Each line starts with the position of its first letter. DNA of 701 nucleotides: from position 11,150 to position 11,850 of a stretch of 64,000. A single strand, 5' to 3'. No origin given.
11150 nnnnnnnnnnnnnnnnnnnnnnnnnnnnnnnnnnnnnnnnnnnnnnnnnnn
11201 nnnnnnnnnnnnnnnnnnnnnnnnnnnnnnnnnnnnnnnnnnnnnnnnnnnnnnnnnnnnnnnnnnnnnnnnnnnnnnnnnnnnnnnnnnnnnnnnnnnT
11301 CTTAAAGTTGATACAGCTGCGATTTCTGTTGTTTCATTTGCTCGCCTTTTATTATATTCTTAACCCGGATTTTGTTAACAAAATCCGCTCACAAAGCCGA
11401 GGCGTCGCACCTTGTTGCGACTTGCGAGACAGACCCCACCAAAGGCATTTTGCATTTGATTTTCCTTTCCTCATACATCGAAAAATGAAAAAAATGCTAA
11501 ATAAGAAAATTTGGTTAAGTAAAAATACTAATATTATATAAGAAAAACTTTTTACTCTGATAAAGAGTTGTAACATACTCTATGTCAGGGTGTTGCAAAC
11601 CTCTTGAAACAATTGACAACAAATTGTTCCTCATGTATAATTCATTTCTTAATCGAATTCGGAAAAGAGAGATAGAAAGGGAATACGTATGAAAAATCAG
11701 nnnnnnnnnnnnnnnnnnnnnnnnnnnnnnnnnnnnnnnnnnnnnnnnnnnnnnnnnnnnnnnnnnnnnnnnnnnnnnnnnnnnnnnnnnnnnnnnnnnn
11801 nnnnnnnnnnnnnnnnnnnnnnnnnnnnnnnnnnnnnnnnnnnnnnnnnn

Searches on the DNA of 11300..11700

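Call 45: search_rna_families(source=window, start=11300, end=11700, threshold=evalue, max_evalue=10, show_alignments=2)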
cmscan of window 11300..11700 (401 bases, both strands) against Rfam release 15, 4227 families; matches with E-value up to 10: 11.
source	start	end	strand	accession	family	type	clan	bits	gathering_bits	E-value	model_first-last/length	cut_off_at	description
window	11457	11506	+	RF02925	6A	Gene; sRNA;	-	21.3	41.2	0.14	1-52/52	no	6A RNA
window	11457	11510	+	RF01726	SAM-II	Cis-reg; riboswitch;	-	17.3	44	0.92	1-60/60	no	SAM-II riboswitch aptamer (SAM-II long loop)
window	11438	11522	-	RF01480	rli52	Cis-reg;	-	16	70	9.3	1-95/95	no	Listeria sRNA rli52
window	11591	11610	-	RF01357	CRISPR-DR31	Gene; CRISPR;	-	14.9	35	2.6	1-37/37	no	CRISPR RNA direct repeat element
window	11452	11506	-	RF04359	Plastid-GIID1-clpP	Intron;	-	13.5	140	7.2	76-130/179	no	Plastid group II-D1 clpP intron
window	11617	11700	-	RF02893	RpsF_leader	Cis-reg; leader;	-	12.9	37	7.7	2-85/85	5'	RpsF leader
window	11585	11644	-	RF03027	RT-6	Gene; sRNA;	-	11.3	46.7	9.4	1-75/75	no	RT-6 RNA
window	11457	11498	-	RF02060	STnc410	Gene; sRNA;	-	10.9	50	7.2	1-158/158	no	Enterobacterial sRNA STnc410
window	11549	11583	-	RF02914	DUF805b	Cis-reg;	CL00115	10.7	35.6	3.9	1-35/35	no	DUF805b RNA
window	11447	11504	-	RF02590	Spy1186876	Gene; sRNA;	-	10.4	208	8.2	78-137/243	no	S. pyogenes small RNA 1186876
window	11360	11388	+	RF00628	RgsA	Gene; sRNA;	-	9.4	88.4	5.2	166-194/194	no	RgsA sRNA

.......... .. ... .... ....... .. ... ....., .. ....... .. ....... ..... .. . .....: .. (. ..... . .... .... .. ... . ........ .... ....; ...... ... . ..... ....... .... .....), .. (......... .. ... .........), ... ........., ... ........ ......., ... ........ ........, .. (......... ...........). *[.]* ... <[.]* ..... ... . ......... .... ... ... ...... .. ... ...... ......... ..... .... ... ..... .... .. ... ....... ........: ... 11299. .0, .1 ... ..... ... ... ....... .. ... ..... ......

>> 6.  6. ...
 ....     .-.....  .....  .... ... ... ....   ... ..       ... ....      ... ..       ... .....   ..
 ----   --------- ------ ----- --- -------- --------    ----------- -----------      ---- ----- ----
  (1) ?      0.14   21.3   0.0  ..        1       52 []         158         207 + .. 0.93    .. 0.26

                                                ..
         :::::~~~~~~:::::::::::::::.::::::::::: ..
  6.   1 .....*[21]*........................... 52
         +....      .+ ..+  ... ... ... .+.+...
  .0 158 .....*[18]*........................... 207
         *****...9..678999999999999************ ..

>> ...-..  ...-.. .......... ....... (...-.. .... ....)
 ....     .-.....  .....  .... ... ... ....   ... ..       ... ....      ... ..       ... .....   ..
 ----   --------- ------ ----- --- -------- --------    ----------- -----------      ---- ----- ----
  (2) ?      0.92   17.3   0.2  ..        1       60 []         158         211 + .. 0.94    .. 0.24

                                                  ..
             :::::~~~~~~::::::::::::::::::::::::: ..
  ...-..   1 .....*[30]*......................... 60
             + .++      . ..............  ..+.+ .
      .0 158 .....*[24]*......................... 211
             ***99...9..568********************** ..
